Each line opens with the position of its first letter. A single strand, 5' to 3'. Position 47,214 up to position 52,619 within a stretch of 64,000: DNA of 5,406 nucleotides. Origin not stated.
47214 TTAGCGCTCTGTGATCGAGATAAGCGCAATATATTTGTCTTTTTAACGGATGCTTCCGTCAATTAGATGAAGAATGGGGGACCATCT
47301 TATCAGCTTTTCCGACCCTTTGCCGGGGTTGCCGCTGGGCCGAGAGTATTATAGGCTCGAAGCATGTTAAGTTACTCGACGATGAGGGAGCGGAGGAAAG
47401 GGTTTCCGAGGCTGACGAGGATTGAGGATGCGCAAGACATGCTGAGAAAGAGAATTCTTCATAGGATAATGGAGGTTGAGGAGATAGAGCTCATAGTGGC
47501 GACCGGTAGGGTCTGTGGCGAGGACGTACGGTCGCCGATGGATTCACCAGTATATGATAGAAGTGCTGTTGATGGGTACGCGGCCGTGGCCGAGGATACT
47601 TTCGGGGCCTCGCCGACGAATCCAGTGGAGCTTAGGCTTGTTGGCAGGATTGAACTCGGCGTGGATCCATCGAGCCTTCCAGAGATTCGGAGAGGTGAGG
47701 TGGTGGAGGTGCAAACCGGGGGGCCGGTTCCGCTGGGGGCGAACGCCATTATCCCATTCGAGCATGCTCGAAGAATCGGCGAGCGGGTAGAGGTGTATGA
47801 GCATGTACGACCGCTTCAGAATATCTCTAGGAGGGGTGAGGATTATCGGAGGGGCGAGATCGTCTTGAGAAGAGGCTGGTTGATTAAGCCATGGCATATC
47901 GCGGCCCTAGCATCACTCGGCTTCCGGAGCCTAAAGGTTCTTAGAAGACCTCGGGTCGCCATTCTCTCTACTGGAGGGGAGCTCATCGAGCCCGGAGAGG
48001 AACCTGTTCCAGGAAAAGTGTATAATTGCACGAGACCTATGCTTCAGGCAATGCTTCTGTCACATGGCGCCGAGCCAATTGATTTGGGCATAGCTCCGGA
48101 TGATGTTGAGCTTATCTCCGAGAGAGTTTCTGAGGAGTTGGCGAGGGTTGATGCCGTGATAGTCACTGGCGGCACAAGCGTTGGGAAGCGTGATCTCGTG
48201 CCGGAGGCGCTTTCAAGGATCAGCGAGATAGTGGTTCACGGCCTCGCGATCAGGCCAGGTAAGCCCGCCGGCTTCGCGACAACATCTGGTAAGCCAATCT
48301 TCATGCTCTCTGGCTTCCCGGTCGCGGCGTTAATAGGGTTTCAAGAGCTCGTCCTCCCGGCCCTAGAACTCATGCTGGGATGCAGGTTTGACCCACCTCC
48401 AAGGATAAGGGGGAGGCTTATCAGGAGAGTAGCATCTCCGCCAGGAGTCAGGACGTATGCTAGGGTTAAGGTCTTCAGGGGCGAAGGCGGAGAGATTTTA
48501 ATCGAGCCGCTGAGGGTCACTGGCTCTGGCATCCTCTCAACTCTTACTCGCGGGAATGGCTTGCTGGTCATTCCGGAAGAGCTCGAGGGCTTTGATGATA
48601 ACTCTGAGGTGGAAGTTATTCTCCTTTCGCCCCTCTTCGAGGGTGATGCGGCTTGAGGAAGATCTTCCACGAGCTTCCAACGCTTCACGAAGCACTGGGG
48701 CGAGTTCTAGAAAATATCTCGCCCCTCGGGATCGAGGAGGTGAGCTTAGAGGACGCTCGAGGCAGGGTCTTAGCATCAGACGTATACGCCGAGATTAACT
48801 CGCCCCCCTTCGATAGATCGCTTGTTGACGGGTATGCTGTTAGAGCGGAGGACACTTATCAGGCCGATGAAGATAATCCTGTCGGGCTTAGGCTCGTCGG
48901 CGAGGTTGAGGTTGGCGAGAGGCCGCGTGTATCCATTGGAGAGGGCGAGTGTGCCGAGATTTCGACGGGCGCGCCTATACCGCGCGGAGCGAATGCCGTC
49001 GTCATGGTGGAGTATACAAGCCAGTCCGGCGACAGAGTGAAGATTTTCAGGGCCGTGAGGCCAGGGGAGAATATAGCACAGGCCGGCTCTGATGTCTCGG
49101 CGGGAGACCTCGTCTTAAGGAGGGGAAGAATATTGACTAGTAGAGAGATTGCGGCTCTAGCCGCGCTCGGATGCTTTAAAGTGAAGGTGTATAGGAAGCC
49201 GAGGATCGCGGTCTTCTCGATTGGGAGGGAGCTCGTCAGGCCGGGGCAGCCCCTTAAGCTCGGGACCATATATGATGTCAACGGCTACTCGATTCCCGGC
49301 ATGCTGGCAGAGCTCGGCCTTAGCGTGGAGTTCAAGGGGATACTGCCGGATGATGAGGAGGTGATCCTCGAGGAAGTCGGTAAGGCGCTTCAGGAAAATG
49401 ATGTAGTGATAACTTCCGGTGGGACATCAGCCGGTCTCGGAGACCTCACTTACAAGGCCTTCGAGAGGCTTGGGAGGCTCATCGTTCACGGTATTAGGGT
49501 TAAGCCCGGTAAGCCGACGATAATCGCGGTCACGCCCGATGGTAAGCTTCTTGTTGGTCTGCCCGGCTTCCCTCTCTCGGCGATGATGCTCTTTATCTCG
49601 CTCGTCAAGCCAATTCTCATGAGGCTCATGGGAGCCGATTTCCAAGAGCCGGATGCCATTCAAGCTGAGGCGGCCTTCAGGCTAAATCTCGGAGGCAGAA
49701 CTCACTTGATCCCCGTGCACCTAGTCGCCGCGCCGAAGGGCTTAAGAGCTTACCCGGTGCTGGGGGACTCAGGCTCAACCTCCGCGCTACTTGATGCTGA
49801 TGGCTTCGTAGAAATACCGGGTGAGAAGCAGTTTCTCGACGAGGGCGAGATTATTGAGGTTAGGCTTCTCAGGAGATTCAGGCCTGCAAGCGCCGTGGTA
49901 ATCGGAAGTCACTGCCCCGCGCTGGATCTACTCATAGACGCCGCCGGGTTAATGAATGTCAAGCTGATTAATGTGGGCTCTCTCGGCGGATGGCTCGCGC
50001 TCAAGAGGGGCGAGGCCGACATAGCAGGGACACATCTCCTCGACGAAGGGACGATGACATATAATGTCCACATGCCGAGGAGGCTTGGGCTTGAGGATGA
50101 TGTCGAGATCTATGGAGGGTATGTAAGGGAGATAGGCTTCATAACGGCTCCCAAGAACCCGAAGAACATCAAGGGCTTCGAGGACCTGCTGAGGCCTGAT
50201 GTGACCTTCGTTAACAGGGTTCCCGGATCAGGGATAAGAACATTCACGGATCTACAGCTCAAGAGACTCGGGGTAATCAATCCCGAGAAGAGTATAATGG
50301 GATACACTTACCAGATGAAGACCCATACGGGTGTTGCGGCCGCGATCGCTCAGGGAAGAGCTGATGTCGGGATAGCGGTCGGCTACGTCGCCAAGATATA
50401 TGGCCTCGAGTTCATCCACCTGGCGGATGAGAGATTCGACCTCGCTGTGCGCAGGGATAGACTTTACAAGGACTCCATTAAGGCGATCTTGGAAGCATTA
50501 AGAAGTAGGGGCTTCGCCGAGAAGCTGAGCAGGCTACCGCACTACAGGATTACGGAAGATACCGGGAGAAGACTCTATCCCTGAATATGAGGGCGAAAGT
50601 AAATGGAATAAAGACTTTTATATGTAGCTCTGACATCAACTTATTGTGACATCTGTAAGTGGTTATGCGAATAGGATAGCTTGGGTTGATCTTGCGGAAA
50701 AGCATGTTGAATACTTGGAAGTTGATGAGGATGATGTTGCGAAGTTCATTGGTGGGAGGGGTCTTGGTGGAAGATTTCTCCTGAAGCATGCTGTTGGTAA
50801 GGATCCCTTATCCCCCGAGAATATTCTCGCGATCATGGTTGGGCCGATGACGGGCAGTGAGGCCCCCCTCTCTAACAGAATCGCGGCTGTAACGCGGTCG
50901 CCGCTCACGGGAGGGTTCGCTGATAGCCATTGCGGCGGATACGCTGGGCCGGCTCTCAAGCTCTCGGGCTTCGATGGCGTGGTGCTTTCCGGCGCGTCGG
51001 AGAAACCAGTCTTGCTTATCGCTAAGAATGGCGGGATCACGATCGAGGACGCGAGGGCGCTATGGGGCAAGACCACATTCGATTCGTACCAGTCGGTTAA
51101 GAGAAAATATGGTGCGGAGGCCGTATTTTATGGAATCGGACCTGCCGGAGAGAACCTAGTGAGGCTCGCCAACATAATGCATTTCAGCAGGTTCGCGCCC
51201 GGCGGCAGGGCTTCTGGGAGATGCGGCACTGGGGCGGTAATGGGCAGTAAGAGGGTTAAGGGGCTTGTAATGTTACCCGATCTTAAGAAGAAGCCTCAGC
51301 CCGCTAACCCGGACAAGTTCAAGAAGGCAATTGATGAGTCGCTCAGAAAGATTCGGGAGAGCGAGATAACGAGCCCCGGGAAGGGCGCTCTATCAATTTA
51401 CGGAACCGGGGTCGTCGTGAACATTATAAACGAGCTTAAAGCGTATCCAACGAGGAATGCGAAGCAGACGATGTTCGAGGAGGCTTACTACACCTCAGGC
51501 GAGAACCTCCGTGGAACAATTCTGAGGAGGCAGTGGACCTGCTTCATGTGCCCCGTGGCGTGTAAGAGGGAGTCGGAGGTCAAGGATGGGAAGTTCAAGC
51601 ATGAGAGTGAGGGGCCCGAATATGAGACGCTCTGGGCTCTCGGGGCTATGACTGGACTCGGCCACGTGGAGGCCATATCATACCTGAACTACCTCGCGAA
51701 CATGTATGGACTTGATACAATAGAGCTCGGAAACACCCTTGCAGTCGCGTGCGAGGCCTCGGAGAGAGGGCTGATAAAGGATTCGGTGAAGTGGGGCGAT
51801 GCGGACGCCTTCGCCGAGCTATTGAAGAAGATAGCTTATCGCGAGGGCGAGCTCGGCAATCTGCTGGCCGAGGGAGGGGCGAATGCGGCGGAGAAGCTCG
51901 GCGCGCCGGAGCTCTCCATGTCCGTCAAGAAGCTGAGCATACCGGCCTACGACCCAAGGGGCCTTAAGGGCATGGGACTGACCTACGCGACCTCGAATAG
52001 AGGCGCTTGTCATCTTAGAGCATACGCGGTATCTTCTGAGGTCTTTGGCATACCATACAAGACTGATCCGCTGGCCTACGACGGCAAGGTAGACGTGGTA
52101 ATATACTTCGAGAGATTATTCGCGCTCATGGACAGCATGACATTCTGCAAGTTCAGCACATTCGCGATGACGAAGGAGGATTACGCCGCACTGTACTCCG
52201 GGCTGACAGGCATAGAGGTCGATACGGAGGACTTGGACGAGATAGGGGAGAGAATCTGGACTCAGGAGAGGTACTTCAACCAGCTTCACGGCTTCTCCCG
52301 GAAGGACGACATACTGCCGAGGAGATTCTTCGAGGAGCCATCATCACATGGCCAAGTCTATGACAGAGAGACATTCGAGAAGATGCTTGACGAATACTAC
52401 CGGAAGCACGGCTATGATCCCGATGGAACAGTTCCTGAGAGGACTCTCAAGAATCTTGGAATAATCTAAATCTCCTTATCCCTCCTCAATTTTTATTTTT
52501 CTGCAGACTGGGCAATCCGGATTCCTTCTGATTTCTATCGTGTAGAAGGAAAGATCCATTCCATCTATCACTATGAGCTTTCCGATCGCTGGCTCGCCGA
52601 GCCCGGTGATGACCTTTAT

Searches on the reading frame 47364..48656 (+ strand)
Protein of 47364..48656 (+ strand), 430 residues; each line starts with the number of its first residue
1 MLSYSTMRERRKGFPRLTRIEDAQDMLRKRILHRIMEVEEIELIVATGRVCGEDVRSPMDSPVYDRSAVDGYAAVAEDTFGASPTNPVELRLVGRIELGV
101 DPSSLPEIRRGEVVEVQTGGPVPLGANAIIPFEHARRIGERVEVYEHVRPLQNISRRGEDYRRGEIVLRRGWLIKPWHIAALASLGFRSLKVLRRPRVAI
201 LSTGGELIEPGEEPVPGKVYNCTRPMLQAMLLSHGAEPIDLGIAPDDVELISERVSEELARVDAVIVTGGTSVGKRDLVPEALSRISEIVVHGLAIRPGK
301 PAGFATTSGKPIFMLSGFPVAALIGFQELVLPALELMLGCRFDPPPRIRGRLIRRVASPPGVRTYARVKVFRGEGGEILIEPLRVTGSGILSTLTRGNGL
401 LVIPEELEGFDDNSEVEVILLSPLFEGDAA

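Call 47: search_protein_families(library=pfam, proteins=[window:47364-48656:+], max_evalue=0.0001)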
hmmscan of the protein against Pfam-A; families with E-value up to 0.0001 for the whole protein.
window:47364-48656:+ (430 aa): 3 families
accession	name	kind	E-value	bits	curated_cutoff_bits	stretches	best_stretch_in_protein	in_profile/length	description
PF03453.22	MoeA_N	-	1.7e-39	135.5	30.8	1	20-186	3-160/160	MoeA N-terminal region (domain I and II)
PF00994.29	MoCF_biosynth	-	3.9e-32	111.4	26.6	1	199-335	1-143/144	Probable molybdopterin binding domain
PF03454.20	MoeA_C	-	8e-17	61.7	22.1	1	350-421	2-72/72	MoeA C-terminal region (domain IV)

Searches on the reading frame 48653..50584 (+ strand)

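Call 47: search_protein_families(library=pfam, proteins=[window:48653-50584:+], max_evalue=0.0001)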
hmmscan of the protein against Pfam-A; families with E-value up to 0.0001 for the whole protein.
window:48653-50584:+ (643 aa): 5 families
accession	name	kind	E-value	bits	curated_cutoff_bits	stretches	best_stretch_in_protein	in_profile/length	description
PF12727.12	PBP_like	-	1e-54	185.1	27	1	434-617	11-193/193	PBP superfamily domain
PF03453.22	MoeA_N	-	2.5e-50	170.7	30.8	1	10-173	2-160/160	MoeA N-terminal region (domain I and II)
PF00994.29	MoCF_biosynth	-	1.9e-29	102.7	26.6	1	186-323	1-143/144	Probable molybdopterin binding domain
PF03454.20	MoeA_C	-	5.3e-11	43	22.1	1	338-406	2-72/72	MoeA C-terminal region (domain IV)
PF04069.17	OpuAC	-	3.5e-05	24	21.2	0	427-574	23-175/257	Substrate binding domain of ABC-type glycine betaine transport system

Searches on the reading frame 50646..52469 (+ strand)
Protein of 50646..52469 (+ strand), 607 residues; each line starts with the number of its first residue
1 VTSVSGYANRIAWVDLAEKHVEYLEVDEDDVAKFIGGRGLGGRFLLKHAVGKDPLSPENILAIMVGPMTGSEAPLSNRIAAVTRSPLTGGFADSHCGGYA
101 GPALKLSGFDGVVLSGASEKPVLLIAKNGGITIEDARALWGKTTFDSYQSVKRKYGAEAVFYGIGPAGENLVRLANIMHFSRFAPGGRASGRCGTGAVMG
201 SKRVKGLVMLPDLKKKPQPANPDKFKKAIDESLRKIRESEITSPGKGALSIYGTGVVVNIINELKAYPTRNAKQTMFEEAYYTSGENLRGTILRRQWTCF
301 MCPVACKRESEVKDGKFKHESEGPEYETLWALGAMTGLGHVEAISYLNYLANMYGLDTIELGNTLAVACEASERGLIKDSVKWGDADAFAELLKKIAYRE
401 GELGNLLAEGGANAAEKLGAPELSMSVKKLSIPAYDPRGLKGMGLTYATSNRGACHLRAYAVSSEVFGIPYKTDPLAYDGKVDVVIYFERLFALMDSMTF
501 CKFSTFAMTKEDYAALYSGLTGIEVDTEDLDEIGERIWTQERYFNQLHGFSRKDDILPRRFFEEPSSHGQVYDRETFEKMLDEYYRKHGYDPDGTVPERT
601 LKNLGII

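Call 47: search_protein_families(library=pfam, proteins=[window:50646-52469:+], max_evalue=0.0001)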
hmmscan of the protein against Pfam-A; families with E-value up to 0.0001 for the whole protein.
window:50646-52469:+ (607 aa): 2 families
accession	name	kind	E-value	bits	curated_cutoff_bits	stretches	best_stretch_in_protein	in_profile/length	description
PF01314.23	AFOR_C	-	2e-133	445.7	27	1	234-606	4-385/385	Aldehyde ferredoxin oxidoreductase, domains 2 & 3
PF02730.20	AFOR_N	-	3.6e-64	216.6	29.8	1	10-209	2-196/199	Aldehyde ferredoxin oxidoreductase, N-terminal domain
